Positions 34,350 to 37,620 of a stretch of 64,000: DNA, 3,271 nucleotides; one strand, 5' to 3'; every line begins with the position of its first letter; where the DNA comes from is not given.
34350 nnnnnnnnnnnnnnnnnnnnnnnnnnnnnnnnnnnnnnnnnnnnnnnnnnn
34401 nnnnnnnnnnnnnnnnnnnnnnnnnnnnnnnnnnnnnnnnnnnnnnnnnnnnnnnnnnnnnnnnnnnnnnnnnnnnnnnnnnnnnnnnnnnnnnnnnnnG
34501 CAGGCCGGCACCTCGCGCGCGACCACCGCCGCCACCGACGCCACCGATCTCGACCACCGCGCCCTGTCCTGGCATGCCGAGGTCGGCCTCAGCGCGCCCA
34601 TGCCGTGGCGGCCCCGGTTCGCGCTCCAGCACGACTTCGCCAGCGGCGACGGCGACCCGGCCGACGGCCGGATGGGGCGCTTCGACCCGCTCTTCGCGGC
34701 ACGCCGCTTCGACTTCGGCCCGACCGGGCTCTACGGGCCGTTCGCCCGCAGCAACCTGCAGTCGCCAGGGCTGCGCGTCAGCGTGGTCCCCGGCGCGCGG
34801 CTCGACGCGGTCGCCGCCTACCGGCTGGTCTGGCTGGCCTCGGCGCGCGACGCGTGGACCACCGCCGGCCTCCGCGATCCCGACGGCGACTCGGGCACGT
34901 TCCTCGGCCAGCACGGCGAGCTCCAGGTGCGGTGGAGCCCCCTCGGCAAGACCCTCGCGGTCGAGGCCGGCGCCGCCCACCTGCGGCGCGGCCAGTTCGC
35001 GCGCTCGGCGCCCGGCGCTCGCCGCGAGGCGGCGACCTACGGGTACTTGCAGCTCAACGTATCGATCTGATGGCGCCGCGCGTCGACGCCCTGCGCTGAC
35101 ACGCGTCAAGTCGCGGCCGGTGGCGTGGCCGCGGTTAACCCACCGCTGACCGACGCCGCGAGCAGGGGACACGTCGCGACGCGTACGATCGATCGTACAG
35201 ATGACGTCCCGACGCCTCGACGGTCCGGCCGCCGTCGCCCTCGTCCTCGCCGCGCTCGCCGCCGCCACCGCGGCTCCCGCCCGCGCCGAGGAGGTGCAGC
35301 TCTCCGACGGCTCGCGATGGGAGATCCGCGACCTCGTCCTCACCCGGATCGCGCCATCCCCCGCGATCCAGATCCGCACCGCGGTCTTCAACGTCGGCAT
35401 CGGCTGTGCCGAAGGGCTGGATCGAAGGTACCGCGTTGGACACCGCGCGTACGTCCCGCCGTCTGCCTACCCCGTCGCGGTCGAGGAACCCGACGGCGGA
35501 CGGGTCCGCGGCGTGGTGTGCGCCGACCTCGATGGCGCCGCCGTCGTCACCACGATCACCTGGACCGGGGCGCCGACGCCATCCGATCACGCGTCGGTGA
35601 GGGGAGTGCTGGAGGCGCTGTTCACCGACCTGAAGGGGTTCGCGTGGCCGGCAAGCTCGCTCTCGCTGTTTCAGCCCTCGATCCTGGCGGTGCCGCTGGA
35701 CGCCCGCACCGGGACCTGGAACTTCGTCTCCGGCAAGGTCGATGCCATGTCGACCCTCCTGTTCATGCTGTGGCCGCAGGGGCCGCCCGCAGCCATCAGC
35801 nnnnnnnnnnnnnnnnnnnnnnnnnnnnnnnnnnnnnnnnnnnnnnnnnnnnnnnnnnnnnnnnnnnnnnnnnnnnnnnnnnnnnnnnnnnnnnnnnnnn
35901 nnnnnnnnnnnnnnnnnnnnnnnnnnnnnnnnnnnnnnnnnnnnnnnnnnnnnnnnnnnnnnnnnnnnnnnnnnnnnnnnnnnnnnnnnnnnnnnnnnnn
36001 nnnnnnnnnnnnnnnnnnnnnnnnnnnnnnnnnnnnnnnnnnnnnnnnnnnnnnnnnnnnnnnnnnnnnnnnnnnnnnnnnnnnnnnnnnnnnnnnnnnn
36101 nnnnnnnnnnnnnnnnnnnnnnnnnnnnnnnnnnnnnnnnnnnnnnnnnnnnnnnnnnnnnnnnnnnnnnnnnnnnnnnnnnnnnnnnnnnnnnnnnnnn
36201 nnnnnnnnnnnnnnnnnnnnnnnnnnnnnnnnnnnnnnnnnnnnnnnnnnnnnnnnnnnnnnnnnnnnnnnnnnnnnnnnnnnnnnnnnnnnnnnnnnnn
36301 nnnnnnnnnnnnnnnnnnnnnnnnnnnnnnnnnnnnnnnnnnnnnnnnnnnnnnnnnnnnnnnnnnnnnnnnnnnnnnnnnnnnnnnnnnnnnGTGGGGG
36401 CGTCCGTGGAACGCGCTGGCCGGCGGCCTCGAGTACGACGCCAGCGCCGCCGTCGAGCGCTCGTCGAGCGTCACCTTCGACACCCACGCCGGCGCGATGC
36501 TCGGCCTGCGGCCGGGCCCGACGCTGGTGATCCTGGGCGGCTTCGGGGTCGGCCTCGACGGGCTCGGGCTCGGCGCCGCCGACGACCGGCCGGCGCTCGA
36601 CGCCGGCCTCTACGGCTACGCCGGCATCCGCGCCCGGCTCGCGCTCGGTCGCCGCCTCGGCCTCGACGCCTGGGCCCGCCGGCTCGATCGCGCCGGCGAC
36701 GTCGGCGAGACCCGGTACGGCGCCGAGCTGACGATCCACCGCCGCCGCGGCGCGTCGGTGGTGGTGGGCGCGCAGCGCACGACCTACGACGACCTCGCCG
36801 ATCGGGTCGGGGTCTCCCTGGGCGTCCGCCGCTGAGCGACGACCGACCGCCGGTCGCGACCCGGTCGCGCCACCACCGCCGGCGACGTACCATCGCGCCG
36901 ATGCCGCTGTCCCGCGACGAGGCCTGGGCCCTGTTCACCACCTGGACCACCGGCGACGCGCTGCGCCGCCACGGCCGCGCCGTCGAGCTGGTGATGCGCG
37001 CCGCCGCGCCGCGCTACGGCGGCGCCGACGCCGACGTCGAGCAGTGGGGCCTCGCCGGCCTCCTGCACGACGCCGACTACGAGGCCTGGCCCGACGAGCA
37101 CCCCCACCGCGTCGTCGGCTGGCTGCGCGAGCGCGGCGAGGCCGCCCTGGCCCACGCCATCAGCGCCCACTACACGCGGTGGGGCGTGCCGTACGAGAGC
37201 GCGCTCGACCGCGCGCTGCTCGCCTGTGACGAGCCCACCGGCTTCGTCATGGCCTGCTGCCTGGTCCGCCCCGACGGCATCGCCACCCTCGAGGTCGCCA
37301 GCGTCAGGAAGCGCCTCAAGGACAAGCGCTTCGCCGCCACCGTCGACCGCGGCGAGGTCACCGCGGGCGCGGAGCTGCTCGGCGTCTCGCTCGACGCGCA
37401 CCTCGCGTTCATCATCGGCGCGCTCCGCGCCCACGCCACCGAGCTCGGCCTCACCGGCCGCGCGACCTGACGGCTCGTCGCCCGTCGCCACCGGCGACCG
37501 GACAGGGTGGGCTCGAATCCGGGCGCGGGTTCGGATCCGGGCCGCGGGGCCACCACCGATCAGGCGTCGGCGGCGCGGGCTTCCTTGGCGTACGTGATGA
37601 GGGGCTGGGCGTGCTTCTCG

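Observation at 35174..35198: Perfect 16-bp AT-rich palindrome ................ abutting the start codon of a secreted-protein gene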

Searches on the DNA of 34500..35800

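Call 10: search_rna_families(source=window, start=34500, end=35800, threshold=evalue, max_evalue=1)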
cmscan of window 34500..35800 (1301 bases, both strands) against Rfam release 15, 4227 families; matches with E-value up to 1: 1.
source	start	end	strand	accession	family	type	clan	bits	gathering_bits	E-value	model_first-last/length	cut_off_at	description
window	34608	34669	+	RF03158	L31-Actinobacteria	Cis-reg; leader;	CL00118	20.6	35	0.48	1-48/48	no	L31-Actinobacteria ribosomal protein leader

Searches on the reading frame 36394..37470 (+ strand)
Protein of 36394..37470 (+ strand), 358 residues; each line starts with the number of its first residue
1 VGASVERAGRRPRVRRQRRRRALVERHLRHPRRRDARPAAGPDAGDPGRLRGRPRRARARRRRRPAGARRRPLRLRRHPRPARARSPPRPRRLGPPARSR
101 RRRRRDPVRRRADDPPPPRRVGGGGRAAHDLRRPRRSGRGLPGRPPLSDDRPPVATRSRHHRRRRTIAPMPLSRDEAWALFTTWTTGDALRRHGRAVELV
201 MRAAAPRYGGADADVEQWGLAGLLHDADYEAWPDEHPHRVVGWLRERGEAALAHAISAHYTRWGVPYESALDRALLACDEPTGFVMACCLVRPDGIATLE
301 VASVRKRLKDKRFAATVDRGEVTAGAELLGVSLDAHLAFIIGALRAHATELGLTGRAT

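Call 8: search_protein_families(library=pfam, proteins=[window:36394-37470:+], max_evalue=0.01)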
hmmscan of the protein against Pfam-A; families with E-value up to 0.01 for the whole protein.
window:36394-37470:+ (358 aa): 1 family
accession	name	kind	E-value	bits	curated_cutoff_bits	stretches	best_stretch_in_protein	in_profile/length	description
PF01966.28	HD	-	0.00012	22.8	22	1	193-264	4-90/116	HD domain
